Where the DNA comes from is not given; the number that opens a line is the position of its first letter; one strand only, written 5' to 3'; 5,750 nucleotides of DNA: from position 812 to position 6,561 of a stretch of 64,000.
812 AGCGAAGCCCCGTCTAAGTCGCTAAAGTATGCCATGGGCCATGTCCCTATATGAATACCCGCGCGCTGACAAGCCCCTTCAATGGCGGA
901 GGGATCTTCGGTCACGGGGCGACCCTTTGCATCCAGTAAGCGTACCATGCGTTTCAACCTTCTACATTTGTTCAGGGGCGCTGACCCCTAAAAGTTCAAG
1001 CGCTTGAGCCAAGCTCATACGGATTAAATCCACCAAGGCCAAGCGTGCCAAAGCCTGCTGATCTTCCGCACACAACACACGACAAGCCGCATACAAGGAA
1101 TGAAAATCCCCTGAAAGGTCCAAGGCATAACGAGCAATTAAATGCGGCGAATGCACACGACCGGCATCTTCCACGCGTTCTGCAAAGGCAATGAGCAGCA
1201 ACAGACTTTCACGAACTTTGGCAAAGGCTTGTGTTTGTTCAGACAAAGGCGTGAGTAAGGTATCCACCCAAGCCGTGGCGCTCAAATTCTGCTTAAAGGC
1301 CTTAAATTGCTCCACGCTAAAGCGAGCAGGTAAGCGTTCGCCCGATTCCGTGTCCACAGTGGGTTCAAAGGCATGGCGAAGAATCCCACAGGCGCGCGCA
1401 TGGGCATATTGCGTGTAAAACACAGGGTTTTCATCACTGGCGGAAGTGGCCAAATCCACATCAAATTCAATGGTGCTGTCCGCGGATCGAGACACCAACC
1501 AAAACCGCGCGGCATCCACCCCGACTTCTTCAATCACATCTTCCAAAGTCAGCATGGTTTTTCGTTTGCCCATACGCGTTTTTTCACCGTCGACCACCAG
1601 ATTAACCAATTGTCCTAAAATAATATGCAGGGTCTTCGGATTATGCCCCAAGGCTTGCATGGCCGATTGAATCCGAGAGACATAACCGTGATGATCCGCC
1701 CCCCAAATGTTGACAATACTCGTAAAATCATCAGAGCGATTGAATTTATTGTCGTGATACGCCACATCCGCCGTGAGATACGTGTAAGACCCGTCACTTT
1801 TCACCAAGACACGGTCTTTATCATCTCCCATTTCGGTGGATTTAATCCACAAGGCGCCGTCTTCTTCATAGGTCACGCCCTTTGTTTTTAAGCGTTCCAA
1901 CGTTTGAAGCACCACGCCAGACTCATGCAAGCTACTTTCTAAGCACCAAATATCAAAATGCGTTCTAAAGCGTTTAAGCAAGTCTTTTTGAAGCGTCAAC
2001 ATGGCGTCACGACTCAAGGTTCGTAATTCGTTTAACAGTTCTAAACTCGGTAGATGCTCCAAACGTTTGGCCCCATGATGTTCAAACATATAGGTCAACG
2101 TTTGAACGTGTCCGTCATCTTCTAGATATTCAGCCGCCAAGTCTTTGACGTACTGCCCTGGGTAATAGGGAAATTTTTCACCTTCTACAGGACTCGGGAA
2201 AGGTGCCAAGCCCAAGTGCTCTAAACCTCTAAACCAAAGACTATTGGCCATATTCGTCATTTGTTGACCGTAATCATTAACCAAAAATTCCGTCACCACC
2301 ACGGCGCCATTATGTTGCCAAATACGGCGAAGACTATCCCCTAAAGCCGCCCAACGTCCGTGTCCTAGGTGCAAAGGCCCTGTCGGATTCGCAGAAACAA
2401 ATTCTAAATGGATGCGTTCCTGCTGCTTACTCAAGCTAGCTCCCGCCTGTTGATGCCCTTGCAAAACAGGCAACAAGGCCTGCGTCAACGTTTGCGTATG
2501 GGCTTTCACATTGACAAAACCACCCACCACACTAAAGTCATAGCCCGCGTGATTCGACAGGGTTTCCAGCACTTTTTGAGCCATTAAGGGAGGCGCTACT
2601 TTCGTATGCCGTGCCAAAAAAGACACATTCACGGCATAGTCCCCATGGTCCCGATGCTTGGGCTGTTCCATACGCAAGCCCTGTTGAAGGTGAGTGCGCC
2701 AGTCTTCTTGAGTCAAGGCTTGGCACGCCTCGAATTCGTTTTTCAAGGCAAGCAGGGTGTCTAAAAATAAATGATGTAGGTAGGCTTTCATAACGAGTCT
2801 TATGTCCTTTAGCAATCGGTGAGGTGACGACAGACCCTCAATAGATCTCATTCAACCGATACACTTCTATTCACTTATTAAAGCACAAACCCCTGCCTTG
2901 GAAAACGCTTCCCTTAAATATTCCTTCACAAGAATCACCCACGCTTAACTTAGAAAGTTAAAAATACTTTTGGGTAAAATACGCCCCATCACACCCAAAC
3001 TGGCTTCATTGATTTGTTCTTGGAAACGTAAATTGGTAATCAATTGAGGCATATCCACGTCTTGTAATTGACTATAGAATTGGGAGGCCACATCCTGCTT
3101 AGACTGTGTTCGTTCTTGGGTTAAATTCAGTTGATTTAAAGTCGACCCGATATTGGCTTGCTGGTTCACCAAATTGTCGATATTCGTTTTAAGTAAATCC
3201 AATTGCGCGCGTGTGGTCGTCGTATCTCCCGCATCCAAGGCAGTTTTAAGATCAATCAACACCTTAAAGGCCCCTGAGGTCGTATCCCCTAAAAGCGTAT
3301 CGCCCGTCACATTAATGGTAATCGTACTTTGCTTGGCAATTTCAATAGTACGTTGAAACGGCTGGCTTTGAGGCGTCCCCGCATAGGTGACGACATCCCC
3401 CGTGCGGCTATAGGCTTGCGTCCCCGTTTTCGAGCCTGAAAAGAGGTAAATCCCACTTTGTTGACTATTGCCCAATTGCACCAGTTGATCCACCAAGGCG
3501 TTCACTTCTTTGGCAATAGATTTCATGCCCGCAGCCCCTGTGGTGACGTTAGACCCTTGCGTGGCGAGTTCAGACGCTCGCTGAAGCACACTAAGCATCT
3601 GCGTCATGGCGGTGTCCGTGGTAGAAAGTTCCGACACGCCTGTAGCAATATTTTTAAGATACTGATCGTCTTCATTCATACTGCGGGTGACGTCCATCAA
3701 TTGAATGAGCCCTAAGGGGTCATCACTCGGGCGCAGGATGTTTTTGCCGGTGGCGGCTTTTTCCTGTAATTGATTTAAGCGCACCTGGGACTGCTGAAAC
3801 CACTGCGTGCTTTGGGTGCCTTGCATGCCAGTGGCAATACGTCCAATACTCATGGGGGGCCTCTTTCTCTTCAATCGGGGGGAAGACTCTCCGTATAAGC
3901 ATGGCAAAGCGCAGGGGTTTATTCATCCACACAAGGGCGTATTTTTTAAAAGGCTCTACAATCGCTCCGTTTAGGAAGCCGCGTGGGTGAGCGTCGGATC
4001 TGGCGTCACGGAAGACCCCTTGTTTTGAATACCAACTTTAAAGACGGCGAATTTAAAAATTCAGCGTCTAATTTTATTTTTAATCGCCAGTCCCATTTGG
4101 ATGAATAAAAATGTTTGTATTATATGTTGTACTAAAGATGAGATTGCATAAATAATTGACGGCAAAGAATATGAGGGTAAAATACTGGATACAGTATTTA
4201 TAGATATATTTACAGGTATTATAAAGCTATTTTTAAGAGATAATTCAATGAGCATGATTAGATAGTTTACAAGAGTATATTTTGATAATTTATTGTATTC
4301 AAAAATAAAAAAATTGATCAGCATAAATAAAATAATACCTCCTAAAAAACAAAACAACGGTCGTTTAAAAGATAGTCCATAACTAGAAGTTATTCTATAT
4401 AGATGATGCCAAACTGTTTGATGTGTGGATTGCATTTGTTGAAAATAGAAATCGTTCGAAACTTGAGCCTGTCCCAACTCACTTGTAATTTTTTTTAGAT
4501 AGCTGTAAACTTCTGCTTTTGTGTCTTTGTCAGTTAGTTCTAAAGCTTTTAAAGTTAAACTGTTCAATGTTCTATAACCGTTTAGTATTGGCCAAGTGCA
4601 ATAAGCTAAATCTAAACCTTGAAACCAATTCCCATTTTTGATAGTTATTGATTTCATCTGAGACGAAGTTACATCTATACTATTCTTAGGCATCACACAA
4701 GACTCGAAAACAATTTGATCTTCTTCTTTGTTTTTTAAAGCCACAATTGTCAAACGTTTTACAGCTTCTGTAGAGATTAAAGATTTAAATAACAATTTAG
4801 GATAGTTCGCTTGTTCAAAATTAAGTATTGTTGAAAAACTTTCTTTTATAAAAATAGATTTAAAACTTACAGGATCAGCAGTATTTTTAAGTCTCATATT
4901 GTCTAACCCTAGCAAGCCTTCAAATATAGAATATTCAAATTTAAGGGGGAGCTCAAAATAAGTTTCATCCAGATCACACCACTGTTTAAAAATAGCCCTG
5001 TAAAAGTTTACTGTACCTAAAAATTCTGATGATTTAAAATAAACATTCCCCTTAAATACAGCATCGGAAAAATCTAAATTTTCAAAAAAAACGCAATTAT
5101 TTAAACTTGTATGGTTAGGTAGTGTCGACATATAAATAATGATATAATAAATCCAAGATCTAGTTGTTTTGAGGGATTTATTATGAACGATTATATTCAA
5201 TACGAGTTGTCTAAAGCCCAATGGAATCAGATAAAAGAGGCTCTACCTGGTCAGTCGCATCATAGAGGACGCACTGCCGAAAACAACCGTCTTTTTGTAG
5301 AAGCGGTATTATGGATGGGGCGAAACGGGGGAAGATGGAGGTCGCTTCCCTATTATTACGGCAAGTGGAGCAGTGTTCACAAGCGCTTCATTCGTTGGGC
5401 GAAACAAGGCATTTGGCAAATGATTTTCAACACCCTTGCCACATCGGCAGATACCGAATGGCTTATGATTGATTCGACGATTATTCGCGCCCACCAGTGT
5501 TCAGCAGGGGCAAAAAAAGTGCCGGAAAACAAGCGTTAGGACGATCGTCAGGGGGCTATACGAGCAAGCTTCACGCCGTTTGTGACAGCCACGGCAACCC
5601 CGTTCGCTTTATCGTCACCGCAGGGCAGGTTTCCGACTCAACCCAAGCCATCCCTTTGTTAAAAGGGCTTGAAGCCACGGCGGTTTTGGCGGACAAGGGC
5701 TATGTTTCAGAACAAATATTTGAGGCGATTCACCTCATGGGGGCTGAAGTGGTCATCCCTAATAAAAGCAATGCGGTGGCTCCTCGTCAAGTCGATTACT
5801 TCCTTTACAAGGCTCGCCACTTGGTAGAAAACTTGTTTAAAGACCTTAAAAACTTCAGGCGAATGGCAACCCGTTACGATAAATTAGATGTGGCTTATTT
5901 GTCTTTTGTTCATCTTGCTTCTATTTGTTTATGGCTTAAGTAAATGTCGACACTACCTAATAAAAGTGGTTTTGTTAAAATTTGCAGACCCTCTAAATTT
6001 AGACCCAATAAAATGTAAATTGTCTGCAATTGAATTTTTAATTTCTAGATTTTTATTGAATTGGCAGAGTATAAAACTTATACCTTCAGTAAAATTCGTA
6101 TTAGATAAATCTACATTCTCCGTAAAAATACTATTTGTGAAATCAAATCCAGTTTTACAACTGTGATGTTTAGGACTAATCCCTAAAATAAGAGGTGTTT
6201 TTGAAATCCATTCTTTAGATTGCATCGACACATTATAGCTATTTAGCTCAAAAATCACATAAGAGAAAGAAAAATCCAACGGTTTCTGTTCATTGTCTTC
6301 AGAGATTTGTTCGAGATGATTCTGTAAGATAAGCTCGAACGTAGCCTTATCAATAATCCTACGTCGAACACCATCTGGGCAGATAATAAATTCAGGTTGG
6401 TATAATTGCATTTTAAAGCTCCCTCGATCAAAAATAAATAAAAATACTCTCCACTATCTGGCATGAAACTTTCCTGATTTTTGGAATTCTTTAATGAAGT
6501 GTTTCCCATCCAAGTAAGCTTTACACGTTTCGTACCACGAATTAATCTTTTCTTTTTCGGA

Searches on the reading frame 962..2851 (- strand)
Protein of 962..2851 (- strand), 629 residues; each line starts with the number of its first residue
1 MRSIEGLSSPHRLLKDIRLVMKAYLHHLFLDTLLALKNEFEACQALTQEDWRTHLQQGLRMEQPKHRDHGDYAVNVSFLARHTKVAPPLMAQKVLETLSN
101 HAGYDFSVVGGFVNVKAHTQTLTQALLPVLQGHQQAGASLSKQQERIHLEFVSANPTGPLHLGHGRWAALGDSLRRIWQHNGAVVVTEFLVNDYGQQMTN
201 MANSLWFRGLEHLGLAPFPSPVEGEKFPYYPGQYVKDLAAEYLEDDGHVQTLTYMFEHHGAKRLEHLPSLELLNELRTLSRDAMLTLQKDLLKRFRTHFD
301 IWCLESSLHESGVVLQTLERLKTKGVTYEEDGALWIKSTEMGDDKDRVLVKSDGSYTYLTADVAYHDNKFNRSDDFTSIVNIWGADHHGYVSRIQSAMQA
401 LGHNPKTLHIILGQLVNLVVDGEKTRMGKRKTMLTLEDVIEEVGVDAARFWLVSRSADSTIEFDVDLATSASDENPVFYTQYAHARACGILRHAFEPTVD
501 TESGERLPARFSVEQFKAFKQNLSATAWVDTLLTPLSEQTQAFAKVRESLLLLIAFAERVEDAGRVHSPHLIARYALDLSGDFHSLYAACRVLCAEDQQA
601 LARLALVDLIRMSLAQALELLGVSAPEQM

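Call 31: find_encoding_contigs(protein=window:962-2851:-, flank=3000, max_places=3)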
Protein window:962-2851:- (629 aa): no gene with exactly this product is on record in the collection.

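Call 32: search_protein_families(library=pfam, proteins=[window:962-2851:-], max_evalue=0.001)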
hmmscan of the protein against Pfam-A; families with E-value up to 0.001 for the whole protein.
window:962-2851:- (629 aa): 4 families
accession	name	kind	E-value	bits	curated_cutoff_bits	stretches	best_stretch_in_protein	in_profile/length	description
PF05746.21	DALR_1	-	1.2e-23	83.9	22.3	1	481-629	2-117/117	DALR anticodon binding domain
PF00750.26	tRNA-synt_1d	-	3.3e-18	66.2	23.3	1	138-442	13-297/349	tRNA synthetases class I (R), catalytic domain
PF03485.21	Arg_tRNA_synt_N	-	9.2e-07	29.8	21.5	1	58-116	23-84/85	Arginyl tRNA synthetase N terminal domain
PF00133.28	tRNA-synt_1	-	0.00028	20.2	22.7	0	416-462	365-412/414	tRNA synthetases class I (I, L, M and V)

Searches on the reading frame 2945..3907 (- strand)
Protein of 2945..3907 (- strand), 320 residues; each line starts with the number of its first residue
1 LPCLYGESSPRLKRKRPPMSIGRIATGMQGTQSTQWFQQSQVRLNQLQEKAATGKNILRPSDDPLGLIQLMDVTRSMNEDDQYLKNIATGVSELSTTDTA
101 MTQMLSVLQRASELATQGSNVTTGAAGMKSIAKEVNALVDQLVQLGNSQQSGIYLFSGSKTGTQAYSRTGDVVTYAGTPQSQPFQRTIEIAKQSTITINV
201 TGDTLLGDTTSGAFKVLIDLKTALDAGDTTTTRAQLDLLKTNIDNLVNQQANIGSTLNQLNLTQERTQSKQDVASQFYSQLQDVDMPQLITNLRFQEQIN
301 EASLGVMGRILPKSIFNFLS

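Call 32: search_protein_families(library=pfam, proteins=[window:2945-3907:-], max_evalue=0.001)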
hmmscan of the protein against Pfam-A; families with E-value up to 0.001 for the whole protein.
window:2945-3907:- (320 aa): 2 families
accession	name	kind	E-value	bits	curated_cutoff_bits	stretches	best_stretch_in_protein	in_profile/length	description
PF00669.25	Flagellin_N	-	5.7e-18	65.8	26.6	1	32-161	9-139/139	Bacterial flagellin N-terminal helical region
PF00700.27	Flagellin_C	-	8.1e-06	26.5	23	1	237-310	2-75/86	Bacterial flagellin C-terminal helical region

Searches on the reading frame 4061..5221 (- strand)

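Call 3: search_protein_families(library=pfam, proteins=[window:4061-5221:-], max_evalue=0.01)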
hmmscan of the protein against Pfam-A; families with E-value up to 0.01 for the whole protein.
window:4061-5221:- (386 aa): 1 family
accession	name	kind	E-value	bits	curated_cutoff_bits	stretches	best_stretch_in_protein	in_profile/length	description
PF13576.12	Pentapeptide_3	-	2.9e-11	43.8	27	1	41-87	2-47/48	Pentapeptide repeats (9 copies)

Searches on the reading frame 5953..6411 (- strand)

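Call 3: search_protein_families(library=pfam, proteins=[window:5953-6411:-], max_evalue=0.01)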
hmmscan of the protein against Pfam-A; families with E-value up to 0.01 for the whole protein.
window:5953-6411:- (152 aa): 1 family
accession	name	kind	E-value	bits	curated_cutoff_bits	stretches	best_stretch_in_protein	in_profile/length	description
PF13576.12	Pentapeptide_3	-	8.8e-07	29.5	27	1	91-126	1-35/48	Pentapeptide repeats (9 copies)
